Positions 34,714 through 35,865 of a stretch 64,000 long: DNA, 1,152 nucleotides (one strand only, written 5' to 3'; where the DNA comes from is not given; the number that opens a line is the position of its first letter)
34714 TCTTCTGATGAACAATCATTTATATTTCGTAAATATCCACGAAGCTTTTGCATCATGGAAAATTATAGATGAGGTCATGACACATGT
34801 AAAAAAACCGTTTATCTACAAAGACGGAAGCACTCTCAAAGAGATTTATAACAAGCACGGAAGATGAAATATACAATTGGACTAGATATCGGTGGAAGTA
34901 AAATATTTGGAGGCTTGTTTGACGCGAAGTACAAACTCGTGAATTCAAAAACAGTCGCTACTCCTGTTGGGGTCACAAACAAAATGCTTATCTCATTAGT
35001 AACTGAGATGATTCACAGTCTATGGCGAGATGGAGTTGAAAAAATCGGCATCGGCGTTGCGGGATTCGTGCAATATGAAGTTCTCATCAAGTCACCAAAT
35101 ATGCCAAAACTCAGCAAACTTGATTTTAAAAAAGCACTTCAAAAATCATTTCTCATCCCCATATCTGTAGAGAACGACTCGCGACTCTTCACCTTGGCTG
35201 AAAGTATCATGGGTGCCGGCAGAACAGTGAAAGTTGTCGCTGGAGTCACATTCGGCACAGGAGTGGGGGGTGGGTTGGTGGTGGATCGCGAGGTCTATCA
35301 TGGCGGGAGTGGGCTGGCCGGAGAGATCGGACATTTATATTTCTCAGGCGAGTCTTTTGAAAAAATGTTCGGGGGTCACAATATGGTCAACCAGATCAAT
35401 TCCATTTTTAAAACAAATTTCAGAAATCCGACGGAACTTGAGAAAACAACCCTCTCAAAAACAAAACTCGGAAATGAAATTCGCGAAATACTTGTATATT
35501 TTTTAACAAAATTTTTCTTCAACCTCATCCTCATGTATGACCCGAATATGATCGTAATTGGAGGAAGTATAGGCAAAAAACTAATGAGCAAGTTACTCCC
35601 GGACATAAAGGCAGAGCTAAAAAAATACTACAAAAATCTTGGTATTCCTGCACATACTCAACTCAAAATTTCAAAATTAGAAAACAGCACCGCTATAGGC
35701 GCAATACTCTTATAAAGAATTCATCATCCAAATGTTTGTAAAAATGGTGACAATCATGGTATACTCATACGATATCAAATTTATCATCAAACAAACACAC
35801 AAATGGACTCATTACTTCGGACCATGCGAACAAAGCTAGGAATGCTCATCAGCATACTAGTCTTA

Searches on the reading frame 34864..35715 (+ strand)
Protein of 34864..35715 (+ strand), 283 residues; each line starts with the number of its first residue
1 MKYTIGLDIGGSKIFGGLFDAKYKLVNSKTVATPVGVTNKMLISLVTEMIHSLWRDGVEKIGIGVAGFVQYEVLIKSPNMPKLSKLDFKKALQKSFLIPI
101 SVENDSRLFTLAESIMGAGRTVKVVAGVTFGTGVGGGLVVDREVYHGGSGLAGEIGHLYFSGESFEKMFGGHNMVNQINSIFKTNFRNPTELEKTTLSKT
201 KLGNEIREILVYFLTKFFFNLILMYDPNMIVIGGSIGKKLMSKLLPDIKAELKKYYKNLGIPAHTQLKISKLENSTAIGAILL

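Call 17: search_protein_families(library=pfam, proteins=[window:34864-35715:+], max_evalue=0.001)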
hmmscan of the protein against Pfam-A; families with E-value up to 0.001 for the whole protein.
window:34864-35715:+ (283 aa): 1 family
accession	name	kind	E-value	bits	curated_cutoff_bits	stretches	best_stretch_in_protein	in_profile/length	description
PF00480.26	ROK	-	1.3e-41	143.5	22.9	1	4-283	1-290/294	ROK family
